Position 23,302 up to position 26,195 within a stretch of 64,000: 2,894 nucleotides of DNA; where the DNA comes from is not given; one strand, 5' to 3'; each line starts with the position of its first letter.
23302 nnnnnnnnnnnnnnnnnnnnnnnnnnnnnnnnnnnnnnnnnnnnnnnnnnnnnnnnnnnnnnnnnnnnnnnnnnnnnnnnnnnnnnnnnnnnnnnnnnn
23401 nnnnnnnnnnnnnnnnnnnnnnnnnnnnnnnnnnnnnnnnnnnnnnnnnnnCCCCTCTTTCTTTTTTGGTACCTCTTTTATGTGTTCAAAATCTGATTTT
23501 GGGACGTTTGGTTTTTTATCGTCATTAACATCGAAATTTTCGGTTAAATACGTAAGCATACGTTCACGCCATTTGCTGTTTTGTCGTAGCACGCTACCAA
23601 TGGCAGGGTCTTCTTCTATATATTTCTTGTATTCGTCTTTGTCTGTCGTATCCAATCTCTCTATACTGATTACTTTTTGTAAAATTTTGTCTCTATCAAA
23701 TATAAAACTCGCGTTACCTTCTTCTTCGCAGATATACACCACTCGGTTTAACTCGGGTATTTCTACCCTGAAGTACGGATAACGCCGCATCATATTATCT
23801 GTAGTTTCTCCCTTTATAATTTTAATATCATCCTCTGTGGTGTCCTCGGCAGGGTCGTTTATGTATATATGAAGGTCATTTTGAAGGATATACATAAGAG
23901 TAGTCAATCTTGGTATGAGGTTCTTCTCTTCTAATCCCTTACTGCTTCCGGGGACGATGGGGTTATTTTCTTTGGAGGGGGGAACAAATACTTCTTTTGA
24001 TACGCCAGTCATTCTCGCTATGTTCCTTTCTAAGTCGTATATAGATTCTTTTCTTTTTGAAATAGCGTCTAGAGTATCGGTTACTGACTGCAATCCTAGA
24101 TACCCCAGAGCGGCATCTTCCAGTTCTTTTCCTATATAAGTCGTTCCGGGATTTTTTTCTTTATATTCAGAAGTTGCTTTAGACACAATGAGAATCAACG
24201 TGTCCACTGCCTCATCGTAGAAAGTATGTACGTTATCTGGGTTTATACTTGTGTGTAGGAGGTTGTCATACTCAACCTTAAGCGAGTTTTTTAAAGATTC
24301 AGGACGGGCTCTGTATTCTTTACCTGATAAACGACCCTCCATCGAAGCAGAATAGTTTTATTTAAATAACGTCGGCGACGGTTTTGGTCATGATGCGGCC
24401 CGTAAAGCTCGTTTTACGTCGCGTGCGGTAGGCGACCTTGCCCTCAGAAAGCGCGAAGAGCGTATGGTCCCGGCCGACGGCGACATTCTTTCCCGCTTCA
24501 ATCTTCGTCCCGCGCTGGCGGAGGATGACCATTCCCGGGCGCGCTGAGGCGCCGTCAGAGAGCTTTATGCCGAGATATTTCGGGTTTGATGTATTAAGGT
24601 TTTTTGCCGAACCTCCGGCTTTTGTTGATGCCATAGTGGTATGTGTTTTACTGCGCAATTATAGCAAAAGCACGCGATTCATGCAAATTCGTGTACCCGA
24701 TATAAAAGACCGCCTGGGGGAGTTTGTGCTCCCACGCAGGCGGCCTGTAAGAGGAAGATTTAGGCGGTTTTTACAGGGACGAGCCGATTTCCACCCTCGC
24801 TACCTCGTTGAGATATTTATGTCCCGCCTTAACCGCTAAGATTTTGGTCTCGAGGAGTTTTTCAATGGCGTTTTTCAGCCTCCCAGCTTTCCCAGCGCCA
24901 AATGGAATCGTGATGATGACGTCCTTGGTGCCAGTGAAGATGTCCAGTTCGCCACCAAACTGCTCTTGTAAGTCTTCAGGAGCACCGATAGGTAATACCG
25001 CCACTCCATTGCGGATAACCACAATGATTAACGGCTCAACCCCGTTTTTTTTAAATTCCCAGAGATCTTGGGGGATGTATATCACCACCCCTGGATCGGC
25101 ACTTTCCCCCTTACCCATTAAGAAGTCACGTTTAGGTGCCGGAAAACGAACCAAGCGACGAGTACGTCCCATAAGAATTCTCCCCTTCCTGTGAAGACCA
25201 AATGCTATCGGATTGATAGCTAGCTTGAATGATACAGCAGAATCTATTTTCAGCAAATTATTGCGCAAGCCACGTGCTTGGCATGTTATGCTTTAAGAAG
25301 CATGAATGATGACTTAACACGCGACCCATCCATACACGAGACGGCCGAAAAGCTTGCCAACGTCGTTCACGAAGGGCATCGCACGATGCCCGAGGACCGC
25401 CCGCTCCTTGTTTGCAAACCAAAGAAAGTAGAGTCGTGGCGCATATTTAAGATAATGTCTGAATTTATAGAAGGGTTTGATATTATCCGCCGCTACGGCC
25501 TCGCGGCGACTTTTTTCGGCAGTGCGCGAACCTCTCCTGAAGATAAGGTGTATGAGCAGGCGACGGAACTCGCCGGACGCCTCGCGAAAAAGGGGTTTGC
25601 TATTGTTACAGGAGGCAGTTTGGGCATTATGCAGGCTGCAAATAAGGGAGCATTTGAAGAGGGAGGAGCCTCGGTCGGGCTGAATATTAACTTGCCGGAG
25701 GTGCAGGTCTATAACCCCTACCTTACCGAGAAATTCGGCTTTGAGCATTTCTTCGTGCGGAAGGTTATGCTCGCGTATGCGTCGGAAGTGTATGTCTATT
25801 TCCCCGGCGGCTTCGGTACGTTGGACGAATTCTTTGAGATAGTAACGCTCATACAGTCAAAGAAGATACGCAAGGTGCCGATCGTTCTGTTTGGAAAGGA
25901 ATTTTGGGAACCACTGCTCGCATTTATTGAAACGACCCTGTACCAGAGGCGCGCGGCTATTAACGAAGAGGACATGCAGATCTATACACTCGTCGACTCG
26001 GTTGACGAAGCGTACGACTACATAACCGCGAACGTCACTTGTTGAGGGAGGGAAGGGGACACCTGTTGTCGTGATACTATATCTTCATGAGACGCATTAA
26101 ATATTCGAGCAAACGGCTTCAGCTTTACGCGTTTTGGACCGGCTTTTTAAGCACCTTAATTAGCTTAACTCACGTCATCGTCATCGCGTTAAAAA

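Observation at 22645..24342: AT-rich gene with four perfect-period 201-bp tandem repeats inserted between rplI and rpmA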

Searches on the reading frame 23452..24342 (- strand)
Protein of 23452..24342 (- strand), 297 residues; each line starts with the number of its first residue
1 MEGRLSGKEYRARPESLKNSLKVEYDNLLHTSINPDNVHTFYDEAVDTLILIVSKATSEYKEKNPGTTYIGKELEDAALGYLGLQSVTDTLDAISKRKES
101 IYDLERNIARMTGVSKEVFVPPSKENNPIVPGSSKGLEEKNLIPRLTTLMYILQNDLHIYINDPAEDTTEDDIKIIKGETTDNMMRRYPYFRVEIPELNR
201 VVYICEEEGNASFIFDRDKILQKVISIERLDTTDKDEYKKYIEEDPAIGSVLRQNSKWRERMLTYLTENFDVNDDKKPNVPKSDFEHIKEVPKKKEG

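Call 29: predict_structure(alignment_id=A1)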
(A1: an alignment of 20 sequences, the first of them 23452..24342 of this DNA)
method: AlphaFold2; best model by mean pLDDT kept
length: 297 residues; sequences in the alignment: 20
mean_pLDDT: 81.6   pTM: 0.79
mean pLDDT of the five models: 81.6, 81.2, 79.6, 78.9, 77.0
residues with pLDDT >= 90: 146; 70-90: 82; 50-70: 44; < 50: 25
segments of 3 or more residues with pLDDT < 50: 1-13, 126-128, 290-297
pLDDT, mean of each block of 10 residues (from residue 1): 39 66 90 92 93 94 93 92 87 89 90 71 52 71 93 92 66 84 70 95 83 95 90 88 94 92 93 66 73 44
secondary structure, 60 per line:
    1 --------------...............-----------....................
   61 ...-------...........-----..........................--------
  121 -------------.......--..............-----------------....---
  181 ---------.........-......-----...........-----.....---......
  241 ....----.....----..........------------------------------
elements in order: H15-29 H41-63 H71-81 H87-112 H134-140 H143-156 E174-177 E190-195 E200-205 E211-216 H217-221 H227-231 H235-244 E249-253 H258-267

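Call 33: find_related_loci(query=A1, collection=genome_contigs, flank=6000)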
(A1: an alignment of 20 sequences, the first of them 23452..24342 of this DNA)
Query A1 (297 aa) in genome_contigs; peptide patterns used: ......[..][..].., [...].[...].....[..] (x = any residue, [..] = any of these).
66 stretches matched a pattern; 37 encode a relative of the query (tblastn E <= 1e-3); 37 distinct loci.
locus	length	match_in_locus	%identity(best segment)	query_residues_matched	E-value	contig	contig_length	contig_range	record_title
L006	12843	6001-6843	46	19-297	1e-74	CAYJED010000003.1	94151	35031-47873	MAG TPA_asm: uncultured Candidatus Saccharibacteria bacterium isolate ERP123247_co1_147 genome assembly, contig: NODE_97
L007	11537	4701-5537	40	16-297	1e-54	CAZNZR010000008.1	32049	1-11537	MAG TPA_asm: uncultured Candidatus Saccharibacteria bacterium isolate SRP278252_co1_680 genome assembly, contig: NODE_21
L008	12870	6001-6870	37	8-297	2e-50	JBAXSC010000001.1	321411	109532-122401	MAG: Candidatus Nomurabacteria bacterium isolate ELA599 MAG599_1, whole genome shotgun sequence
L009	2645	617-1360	35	15-267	5e-49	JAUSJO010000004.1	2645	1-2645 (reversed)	MAG: bacterium isolate E14_metabat.bin.303 E14_k141_54218, whole genome shotgun sequence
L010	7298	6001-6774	36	15-278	2e-47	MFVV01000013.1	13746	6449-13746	MAG: Candidatus Nomurabacteria bacterium RIFCSPLOWO2_12_FULL_46_14 rifcsplowo2_12_scaffold_16529, whole genome shotgun s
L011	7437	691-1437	36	15-267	2e-46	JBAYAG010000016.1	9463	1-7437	MAG: Candidatus Paceibacterota bacterium isolate SO_2016_CLC_T1_64 scaffold08564_PH3_Jul14_2016, whole genome shotgun se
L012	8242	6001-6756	35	14-268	4e-44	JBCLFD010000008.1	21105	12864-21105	Candidatus Paceibacteria bacterium isolate SLM_LV1_02b-P15 Node_8_length_21105_cov_75.075953, whole genome shotgun seque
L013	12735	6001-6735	35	14-268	7e-44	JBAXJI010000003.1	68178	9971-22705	MAG: Candidatus Saccharibacteria bacterium isolate ELA371 MAG371_3, whole genome shotgun sequence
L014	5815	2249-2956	36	28-268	3e-43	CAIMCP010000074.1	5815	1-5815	uncultured Candidatus Saccharibacteria bacterium isolate Kiruna2_bin-2349 genome assembly, contig: bin-2349:074/130, who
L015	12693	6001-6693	37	21-262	3e-43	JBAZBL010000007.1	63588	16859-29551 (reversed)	MAG: Candidatus Paceibacterota bacterium isolate SO_2017_GW1_111 NODE_2541_length_63588_cov_1.490411_OW334_2017, whole g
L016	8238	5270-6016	36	15-266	2e-42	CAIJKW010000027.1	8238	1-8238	uncultured bacterium isolate MJ-time_bin-4611 genome assembly, contig: bin-4611:27/57, whole genome shotgun sequence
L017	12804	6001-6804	33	18-286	5e-41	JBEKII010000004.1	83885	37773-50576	MAG: Minisyncoccia bacterium isolate SPRUCE 297 SPRUCE_297_4, whole genome shotgun sequence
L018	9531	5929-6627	35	13-259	2e-40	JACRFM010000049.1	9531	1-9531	MAG: Candidatus Kerfeldbacteria bacterium isolate NC_groundwater_1725_Pr3_B-0.1um_43_11 SR-2_scaffold_141_1635637, whole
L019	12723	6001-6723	35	15-259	3e-40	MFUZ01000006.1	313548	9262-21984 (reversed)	MAG: Candidatus Nomurabacteria bacterium RIFCSPLOWO2_01_FULL_41_18 rifcsplowo2_01_scaffold_32, whole genome shotgun sequ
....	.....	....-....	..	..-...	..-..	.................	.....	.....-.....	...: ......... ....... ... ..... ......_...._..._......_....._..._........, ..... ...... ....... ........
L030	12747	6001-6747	32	24-280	4e-42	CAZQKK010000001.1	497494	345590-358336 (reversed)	MAG TPA_asm: uncultured Candidatus Saccharibacteria bacterium isolate SRP170004_co1_220 genome assembly, contig: NODE_12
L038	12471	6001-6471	26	118-296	3e-8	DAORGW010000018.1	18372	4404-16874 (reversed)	MAG TPA_asm: bacterium isolate AMR_MDS_1220 NODE_2144_length_18372_cov_10.910193, whole genome shotgun sequence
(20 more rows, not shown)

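Call 44: search_protein_families(library=pfam, proteins=[L012:5941-7782:+, L015:5938-8007:+, L013:5803-7476:+, L038:5698-6978:+, L019:5950-7773:+, L030:5932-7743:+], max_evalue=0.01)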
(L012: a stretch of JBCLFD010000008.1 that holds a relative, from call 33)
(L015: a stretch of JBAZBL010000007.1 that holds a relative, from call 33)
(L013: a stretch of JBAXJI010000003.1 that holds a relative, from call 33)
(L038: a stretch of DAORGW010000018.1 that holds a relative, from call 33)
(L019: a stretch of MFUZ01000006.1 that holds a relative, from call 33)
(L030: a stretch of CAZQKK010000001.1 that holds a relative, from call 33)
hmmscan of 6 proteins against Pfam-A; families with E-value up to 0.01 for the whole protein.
L012:5941-7782:+ (614 aa): 0 families

L015:5938-8007:+ (690 aa): 0 families

L013:5803-7476:+ (558 aa): 0 families

L038:5698-6978:+ (427 aa): 1 family
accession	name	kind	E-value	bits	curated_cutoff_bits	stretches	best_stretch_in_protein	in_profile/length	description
PF14882.11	INT_rpt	-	1.4e-24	86.5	26.5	3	337-381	1-48/55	Integrase repeat unit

L019:5950-7773:+ (608 aa): 0 families

L030:5932-7743:+ (604 aa): 1 family
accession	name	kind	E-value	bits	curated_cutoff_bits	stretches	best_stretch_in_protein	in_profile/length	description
PF15943.11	YdaS_toxin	-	0.003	17.8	30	0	296-336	3-43/65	Bacterial toxin YdaS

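Call 45: search_protein_families(library=ncbifam, proteins=[L012:5941-7782:+, L015:5938-8007:+, L013:5803-7476:+, L038:5698-6978:+], max_evalue=0.01)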
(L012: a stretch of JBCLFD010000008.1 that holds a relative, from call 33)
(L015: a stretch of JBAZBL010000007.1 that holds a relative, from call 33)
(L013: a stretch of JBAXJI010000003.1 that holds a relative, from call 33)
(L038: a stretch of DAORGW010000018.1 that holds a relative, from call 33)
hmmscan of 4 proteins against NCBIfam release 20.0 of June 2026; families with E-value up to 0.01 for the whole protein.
L012:5941-7782:+ (614 aa): 0 families

L015:5938-8007:+ (690 aa): 0 families

L013:5803-7476:+ (558 aa): 1 family
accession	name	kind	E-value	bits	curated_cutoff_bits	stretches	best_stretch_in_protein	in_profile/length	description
TIGR03544.1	DivI1A_domain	domain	0.0021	17.7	22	0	380-397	9-25/34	DivIVA domain-containing protein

L038:5698-6978:+ (427 aa): 0 families

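Call 48: search_protein_families(library=pfam, alignment_id=A1, max_evalue=1)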
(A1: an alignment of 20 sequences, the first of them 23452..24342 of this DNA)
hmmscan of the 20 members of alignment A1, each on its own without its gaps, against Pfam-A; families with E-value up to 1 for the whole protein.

A. member 1, window:23452-24342:- (297 aa): 1 family
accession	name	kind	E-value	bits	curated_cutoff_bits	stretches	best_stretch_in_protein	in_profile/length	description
PF10804.13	DUF2538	-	0.14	12.4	23.9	1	159-228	37-105/155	Protein of unknown function (DUF2538)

B. families by the number of members that match (of 20 scanned): 19 families
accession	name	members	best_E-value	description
PF11950.13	DUF3467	1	0.0043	Protein of unknown function (DUF3467)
PF03730.19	Ku_C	1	0.024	Ku70/Ku80 C-terminal arm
PF23248.1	KH_PARP14_2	1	0.025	PARP14, second type I KH domain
PF10655.14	DUF2482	1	0.042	Hypothetical protein of unknown function (DUF2482)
PF08579.17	RPM2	1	0.05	Mitochondrial ribonuclease P subunit (RPM2)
PF20184.3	DUF6547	1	0.075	Family of unknown function (DUF6547)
PF23902.1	AAA_lid_PRS2_C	1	0.088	PRS2 AAA+ lid C-terminal domain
PF19098.6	DUF5785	1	0.09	Family of unknown function (DUF5785)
PF24229.1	Phage_TreK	1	0.13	Staphylococcus phage terminal repeat-encoded protein TreK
PF08328.16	ASL_C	1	0.13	Adenylosuccinate lyase C-terminal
PF10804.13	DUF2538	1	0.14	Protein of unknown function (DUF2538)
PF04282.18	DUF438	1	0.14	Family of unknown function (DUF438)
PF23966.1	DUF7294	1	0.16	Domain of unknown function (DUF7294)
PF19935.4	DUF6398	1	0.18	Domain of unknown function (DUF6398)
PF17779.7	NOD2_WH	1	0.18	NOD2 winged helix domain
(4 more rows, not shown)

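Call 49: search_solved_structures(query=A1, max_evalue=10)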
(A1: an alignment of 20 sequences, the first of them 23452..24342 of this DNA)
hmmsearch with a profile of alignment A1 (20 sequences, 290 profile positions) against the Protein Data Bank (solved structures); distinct sequences matched with E-value up to 10: 2.
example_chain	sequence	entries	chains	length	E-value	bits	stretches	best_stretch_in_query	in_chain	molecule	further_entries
1vma_A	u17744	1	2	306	0.14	14.4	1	54-132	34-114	cell division protein FtsY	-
3hmh_A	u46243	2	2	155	0.45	12.8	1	5-83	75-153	Transcription initiation factor TFIID 210 kDa subunit | Transcription initiation factor TFIID subunit 1-like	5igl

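Call 56: fold_search(model_id=the predicted structure, library=viral)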
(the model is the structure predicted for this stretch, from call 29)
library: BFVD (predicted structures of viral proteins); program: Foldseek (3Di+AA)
matches with E <= 10: 296; with E <= 0.001: 0
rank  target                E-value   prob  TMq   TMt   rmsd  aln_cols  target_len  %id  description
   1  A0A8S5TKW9            2.8e-01  0.13  0.21  0.17  26.2       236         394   14  Uncharacterized protein [Siphoviridae sp. ctGkF2]
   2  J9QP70                3.4e-01  0.07  0.15  0.10  25.9       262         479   11  BppU N-terminal domain-containing protein [Listeria phage P70]
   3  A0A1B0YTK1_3          3.8e-01  0.06  0.14  0.04  17.1       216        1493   12  (no name in the UniProt tables at hand)
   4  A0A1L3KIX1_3          4.3e-01  0.04  0.10  0.04  18.2       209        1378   13  (no name in the UniProt tables at hand)
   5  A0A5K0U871            4.5e-01  0.05  0.12  0.14  29.2       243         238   13  Uncharacterized protein [Yasminevirus sp. GU-2018]
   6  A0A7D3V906            4.8e-01  0.11  0.14  0.24  17.9       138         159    9  Uncharacterized protein [Fadolivirus FV1/VV64]
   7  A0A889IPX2            5.1e-01  0.08  0.14  0.22  17.1       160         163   12  (no name in the UniProt tables at hand)
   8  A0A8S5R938            6.1e-01  0.11  0.11  0.26   9.5        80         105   16  Uncharacterized protein [virus sp. ctDYl1]
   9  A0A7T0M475            6.5e-01  0.01  0.10  0.06  23.3       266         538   11  Glycoprotein [Hymenopteran arli-related virus OKIAV100]
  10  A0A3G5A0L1            6.9e-01  0.33  0.23  0.45   5.0       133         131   14  Uncharacterized protein [Harvfovirus sp.]
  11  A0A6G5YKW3            7.7e-01  0.12  0.15  0.31   7.5       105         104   14  (no name in the UniProt tables at hand)
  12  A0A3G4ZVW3            7.7e-01  0.03  0.11  0.07  21.4       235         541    9  Uncharacterized protein [Faunusvirus sp.]
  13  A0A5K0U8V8            7.7e-01  0.02  0.11  0.05  22.6       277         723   10  Uncharacterized protein [Yasminevirus sp. GU-2018]
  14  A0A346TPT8            8.2e-01  0.04  0.16  0.16  18.7       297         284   12  ORF152 [Mythimna unipuncta nucleopolyhedrovirus]
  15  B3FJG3                8.7e-01  0.38  0.24  0.51   4.5       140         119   14  Uncharacterized protein [Pseudomonas phage 201phi2-1]
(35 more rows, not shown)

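Call 69: find_related_loci(query=A1, collection=viral_contigs, flank=8000)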
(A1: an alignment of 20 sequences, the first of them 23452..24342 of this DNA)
Query A1 (297 aa) in viral_contigs; peptide patterns used: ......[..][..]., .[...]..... (x = any residue, [..] = any of these).
45 stretches matched a pattern, but none encodes a relative of the query by tblastn (E <= 1e-3).

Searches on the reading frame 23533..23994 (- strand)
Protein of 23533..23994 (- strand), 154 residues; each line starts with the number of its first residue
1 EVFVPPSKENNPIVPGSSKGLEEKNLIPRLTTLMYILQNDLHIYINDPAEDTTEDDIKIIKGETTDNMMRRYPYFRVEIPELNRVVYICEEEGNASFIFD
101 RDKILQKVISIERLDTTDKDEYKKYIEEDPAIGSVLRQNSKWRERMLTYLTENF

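Call 89: find_homologous_proteins(query=A4, max_evalue=0.001)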
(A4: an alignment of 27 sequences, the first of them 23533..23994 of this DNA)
Query A4 (27 sequences) (154 aa, profile of the alignment): 4 proteins with E <= 0.001 among 955 candidates.
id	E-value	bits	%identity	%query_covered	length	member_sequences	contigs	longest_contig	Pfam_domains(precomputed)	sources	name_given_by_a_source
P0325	1.2e-38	150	38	95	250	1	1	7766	-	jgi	jgi:hypothetical protein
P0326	3.9e-30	122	35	62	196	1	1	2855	-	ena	-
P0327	2.1e-27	114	30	62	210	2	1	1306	-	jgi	-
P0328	5.4e-12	64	28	47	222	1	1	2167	-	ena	-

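Call 98: search_protein_families(library=phrogs, alignment_id=A4, max_evalue=0.1)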
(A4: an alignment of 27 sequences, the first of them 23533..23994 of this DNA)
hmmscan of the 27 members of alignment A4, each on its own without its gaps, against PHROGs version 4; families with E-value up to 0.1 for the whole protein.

A. member 1, window:23533-23994:- (154 aa): 2 families
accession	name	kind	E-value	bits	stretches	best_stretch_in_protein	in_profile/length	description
phrog_23278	-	unknown function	0.017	16.3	0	35-84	10-58/61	-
phrog_31942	-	unknown function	0.038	14.6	1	96-129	203-236/249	-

B. families by the number of members that match (of 27 scanned): 15 families
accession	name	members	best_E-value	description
phrog_10035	-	1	0.002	-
phrog_23278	-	1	0.017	-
phrog_24977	-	1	0.018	-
phrog_31164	-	1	0.018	-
phrog_32866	-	1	0.021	-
phrog_15301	-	1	0.028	-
phrog_30084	-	1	0.033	-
phrog_31942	-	1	0.038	-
phrog_8150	-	1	0.061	-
phrog_36648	-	1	0.071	-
phrog_13434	-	1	0.072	-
phrog_10646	-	1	0.073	baseplate wedge subunit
phrog_4288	-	1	0.075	-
phrog_8039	-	1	0.081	-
phrog_8072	-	1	0.088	-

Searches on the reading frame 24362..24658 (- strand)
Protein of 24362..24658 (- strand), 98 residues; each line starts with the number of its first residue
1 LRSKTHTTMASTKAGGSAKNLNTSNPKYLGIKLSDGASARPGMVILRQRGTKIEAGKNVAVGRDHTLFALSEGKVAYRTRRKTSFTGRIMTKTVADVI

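Call 4: search_protein_families(library=pfam, proteins=[window:24362-24658:-], max_evalue=0.1)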
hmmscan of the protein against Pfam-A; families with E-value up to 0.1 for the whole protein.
window:24362-24658:- (98 aa): 2 families
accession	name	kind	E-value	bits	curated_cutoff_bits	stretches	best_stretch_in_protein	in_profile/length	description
PF01016.24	Ribosomal_L27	-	7e-28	96.9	20.5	1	10-83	1-74/79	Ribosomal L27 protein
PF13540.12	RCC1_2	-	0.018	15.3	22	1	58-75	3-20/30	Regulator of chromosome condensation (RCC1) repeat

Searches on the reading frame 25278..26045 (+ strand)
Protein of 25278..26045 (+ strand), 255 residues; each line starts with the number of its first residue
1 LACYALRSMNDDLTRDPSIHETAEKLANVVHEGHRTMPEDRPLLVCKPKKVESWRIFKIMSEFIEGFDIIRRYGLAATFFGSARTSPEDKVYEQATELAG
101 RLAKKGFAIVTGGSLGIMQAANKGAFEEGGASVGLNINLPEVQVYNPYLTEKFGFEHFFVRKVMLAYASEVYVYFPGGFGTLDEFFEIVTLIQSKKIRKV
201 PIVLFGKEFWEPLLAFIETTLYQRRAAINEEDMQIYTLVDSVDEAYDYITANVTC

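Call 4: search_protein_families(library=pfam, proteins=[window:25278-26045:+], max_evalue=0.1)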
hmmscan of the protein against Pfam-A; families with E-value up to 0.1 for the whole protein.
window:25278-26045:+ (255 aa): 3 families
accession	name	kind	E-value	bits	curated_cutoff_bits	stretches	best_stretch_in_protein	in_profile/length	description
PF03641.19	Lysine_decarbox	-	2.5e-30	105.8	27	1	118-248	1-130/131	Possible lysine decarboxylase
PF18306.6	LDcluster4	-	2.9e-15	56.6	26.3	1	80-186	7-111/151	SLOG cluster4 family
PF02481.21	DNA_processg_A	-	0.00056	19.6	29.6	1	90-134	58-102/212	DNA recombination-mediator protein A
